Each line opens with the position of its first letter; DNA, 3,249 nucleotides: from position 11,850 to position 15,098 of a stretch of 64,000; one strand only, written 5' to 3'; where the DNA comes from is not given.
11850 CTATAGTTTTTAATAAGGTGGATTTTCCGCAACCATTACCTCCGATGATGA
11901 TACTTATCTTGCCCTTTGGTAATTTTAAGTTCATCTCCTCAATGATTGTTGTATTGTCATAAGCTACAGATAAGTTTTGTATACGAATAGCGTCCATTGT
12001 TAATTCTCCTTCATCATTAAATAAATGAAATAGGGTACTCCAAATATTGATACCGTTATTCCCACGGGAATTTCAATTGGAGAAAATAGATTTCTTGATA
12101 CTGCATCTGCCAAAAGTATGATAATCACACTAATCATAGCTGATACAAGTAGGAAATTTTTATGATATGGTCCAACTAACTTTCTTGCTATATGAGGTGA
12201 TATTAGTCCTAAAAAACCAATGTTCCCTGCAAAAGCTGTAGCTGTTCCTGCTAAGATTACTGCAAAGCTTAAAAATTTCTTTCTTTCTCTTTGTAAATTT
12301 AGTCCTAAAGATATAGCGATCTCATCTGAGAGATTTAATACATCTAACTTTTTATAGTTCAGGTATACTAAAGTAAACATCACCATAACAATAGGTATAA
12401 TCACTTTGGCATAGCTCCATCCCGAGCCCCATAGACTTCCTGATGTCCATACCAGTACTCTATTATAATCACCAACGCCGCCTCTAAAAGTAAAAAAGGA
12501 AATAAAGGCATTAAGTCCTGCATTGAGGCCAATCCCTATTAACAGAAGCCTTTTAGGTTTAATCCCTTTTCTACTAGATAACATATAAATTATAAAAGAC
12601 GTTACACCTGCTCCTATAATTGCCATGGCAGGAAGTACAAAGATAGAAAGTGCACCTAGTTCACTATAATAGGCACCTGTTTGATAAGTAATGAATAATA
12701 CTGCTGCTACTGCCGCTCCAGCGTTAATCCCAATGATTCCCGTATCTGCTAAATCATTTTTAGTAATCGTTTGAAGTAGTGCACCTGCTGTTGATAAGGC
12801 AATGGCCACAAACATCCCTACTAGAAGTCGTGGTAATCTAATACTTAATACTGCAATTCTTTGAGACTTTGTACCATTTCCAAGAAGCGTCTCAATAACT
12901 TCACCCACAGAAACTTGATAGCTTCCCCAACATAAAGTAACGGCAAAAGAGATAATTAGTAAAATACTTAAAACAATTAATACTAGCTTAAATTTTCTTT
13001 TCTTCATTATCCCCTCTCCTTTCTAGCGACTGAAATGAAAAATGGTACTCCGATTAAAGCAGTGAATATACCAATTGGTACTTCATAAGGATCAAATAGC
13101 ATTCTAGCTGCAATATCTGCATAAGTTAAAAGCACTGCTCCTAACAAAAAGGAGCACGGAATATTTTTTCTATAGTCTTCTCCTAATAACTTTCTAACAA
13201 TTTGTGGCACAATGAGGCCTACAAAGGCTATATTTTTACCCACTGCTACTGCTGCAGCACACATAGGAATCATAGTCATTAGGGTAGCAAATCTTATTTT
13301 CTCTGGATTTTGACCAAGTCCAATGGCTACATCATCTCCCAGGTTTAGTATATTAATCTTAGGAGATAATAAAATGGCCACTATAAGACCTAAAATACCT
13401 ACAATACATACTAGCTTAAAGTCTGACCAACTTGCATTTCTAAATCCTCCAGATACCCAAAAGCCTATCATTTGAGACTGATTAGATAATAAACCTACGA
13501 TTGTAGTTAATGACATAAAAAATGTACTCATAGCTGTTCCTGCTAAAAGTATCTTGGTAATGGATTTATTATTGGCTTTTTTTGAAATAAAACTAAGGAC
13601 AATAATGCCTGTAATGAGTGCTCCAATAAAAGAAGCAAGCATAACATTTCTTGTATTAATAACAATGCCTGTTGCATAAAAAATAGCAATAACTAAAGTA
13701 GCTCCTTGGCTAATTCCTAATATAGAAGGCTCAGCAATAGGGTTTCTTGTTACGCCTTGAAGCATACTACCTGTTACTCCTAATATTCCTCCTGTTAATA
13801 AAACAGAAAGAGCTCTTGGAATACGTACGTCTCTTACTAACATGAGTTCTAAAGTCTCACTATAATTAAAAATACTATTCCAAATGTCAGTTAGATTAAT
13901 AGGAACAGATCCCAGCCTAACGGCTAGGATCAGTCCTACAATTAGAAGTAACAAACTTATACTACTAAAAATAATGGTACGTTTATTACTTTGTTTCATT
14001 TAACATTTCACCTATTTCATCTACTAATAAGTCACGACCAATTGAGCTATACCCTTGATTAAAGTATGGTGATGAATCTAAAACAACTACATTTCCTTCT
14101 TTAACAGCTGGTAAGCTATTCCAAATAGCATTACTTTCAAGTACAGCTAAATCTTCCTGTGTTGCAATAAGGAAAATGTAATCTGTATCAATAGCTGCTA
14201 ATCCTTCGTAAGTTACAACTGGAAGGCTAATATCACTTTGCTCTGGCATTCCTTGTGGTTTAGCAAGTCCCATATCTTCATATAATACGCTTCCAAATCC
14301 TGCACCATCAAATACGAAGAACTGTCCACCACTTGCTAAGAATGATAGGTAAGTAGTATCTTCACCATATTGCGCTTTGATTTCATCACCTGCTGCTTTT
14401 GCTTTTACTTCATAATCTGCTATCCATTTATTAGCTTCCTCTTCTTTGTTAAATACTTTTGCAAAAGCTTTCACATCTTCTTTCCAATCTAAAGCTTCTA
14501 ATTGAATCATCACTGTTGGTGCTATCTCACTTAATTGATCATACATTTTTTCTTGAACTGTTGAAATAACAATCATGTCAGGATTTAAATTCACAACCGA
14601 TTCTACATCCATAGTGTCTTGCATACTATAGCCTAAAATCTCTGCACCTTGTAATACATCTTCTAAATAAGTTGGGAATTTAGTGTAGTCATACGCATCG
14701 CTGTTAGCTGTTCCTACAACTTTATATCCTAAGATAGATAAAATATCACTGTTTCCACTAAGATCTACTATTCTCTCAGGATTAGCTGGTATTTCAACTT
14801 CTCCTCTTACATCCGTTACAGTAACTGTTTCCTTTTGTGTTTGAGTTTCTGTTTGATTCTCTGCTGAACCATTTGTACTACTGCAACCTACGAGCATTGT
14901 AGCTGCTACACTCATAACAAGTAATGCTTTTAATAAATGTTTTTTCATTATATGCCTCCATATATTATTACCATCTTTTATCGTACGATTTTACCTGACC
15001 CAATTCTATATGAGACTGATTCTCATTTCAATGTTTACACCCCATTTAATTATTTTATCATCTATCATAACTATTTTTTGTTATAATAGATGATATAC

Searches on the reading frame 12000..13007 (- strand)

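Call 17: search_protein_families(library=pfam, proteins=[window:12000-13007:-])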
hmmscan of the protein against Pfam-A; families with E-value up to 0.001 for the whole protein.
window:12000-13007:- (335 aa): 1 family
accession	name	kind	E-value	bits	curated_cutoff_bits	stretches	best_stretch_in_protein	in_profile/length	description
PF01032.23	FecCD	-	5.6e-90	302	26.5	1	16-333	1-311/311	FecCD transport family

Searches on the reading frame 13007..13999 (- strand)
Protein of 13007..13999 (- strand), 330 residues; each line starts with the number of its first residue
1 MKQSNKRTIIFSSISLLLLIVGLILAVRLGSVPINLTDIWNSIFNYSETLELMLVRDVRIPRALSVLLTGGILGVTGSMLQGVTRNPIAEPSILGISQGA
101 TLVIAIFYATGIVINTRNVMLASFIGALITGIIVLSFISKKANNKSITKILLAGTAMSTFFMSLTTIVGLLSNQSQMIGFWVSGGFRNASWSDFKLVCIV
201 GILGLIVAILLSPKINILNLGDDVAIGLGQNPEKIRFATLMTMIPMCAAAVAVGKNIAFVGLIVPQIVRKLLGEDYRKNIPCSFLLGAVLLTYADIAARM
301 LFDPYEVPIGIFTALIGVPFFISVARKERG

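Call 17: search_protein_families(library=pfam, proteins=[window:13007-13999:-])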
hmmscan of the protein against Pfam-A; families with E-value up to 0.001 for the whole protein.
window:13007-13999:- (330 aa): 1 family
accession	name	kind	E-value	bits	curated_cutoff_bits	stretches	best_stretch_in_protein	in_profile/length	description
PF01032.23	FecCD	-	2.3e-93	313.1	26.5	1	18-327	1-311/311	FecCD transport family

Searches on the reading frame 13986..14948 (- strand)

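Call 17: search_protein_families(library=pfam, proteins=[window:13986-14948:-])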
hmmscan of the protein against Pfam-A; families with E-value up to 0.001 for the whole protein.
window:13986-14948:- (320 aa): 1 family
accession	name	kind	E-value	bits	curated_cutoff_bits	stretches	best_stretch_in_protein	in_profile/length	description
PF01497.23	Peripla_BP_2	-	3.8e-26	92.4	27.5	1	99-293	38-234/235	Periplasmic binding protein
